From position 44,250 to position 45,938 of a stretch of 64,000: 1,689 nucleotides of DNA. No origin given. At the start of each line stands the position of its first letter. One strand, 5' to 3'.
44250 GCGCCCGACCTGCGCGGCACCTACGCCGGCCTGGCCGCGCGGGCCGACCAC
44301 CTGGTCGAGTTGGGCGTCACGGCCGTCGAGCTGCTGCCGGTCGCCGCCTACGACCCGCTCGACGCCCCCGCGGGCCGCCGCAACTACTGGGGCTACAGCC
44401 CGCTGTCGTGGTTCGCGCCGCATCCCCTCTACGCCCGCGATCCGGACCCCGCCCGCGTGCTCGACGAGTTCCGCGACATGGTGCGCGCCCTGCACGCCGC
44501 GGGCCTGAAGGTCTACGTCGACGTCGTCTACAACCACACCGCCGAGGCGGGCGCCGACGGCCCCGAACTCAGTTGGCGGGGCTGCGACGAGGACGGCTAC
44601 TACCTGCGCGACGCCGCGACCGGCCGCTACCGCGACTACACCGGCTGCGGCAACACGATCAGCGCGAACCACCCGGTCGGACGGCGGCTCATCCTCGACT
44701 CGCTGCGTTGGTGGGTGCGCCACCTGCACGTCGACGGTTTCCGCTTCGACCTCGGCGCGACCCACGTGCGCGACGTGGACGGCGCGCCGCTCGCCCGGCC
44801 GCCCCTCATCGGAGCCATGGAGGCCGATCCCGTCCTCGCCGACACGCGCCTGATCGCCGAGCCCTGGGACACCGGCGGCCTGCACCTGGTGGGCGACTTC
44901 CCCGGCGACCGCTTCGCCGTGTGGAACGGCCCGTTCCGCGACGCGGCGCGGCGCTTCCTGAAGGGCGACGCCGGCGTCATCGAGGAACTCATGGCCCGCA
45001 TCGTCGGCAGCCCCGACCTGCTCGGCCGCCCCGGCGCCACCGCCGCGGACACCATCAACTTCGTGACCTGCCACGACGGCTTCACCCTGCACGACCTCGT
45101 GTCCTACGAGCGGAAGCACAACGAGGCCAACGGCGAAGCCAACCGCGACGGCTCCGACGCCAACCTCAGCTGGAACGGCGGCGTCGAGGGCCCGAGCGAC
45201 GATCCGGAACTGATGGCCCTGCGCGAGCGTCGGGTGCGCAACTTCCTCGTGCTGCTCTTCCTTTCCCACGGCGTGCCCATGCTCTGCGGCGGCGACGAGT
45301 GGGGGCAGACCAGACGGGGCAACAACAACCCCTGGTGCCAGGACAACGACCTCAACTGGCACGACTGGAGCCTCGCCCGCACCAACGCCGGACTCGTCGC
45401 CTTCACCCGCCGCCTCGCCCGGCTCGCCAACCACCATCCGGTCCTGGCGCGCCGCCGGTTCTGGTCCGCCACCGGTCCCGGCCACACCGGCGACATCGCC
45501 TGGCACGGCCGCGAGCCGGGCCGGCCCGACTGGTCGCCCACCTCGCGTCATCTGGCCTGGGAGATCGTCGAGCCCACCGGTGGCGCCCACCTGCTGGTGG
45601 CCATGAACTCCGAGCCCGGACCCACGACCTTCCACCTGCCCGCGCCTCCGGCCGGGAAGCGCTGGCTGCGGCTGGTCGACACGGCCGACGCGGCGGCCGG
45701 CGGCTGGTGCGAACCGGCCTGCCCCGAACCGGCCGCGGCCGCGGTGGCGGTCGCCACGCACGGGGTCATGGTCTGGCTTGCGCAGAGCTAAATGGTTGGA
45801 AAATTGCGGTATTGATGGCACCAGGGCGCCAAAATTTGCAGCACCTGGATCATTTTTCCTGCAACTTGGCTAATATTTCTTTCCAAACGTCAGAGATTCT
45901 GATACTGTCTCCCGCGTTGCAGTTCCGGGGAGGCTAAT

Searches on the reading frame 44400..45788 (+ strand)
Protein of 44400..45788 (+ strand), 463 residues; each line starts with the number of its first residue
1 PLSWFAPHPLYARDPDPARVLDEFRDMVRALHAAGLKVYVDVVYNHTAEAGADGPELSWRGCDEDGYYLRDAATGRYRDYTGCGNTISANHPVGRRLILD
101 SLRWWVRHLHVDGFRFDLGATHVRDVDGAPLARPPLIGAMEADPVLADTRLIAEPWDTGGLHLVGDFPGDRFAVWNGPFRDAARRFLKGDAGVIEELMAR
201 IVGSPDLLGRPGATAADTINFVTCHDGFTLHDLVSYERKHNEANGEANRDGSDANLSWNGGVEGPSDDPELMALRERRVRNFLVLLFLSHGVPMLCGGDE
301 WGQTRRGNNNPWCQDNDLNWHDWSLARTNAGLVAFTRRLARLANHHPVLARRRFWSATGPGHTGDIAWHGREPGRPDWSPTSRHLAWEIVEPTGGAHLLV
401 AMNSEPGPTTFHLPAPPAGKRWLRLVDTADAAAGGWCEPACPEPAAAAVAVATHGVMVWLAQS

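Call 11: find_related_loci(query=window:44400-45788:+, collection=genome_contigs, flank=4000)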
Query window:44400-45788:+ (463 aa) in genome_contigs; peptide patterns used: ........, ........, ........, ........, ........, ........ (x = any residue, [..] = any of these).
600 stretches matched a pattern (row limit reached: there are more); 598 encode a relative of the query (tblastn E <= 1e-3); the best 80 are kept; 80 distinct loci.
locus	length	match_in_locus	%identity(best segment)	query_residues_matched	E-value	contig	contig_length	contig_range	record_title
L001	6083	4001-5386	48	1-461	9e-146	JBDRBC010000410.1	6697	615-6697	MAG: bacterium isolate MEGAHIT-group-1.1038 k141_13738476, whole genome shotgun sequence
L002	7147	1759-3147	47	2-463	3e-143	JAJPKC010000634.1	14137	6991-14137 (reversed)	MAG: Oscillatoriales cyanobacterium Centralia_MAG_596 k107_3096394, whole genome shotgun sequence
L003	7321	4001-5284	50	2-429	3e-142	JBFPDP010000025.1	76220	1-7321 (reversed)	Leptolyngbyaceae cyanobacterium UHCC 1019 NODE_25_length_76220_cov_129.854340, whole genome shotgun sequence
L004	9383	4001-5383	49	1-461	1e-140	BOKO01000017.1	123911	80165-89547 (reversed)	MAG: Chloroflexota bacterium BroJett021 DNA, sequence17, whole genome shotgun sequence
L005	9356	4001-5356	50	1-457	8e-140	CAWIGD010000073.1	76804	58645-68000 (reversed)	MAG: uncultured Alphaproteobacteria bacterium isolate MFD00392.bin.2.84 genome assembly, contig: contig_96118, whole gen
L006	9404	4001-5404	46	2-461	1e-139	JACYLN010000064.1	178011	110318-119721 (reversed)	MAG: Leptolyngbyaceae cyanobacterium C42_A2020_001 NODE_279_length_178011_cov_7.820984, whole genome shotgun sequence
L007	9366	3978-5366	49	1-462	3e-139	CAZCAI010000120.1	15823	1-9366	MAG TPA_asm: uncultured Anaerolineales bacterium isolate SRP332253_co1_146 genome assembly, contig: NODE_6182_length_158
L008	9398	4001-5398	47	1-463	4e-139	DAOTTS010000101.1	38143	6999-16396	MAG TPA_asm: Anaerolineae bacterium isolate F14_17 k111_3329731, whole genome shotgun sequence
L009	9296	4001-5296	49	2-432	2e-137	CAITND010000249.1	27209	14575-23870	MAG: uncultured Oscillatoriales cyanobacterium isolate KTt_bin-1839 genome assembly, contig: bin-1839:249/277, whole gen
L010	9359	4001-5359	50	1-457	3e-137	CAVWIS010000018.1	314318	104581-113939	MAG: uncultured Alphaproteobacteria bacterium isolate MFD02159.bin.2.123 genome assembly, contig: contig_25453, whole ge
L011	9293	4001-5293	51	1-429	1e-136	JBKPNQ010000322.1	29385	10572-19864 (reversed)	MAG: Acidobacteriota bacterium isolate GS_HAYS_MAG_00036 GS_HAYS_000001557826, whole genome shotgun sequence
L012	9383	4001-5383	46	1-460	3e-137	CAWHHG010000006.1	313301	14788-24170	MAG: uncultured Chitinophagaceae bacterium isolate MFD02134.bin.1.264 genome assembly, contig: contig_20253, whole genom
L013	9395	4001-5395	46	1-463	2e-136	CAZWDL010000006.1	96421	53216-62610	MAG TPA_asm: uncultured Saprospiraceae bacterium isolate SRP141376_co3_88 genome assembly, contig: NODE_410_length_96421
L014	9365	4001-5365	48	1-453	6e-136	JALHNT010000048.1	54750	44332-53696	MAG: Anaerolineae bacterium isolate Bin_70_1 c_000000003024, whole genome shotgun sequence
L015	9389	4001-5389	44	1-460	1e-135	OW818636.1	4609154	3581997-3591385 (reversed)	metagenome genome assembly, chromosome: 1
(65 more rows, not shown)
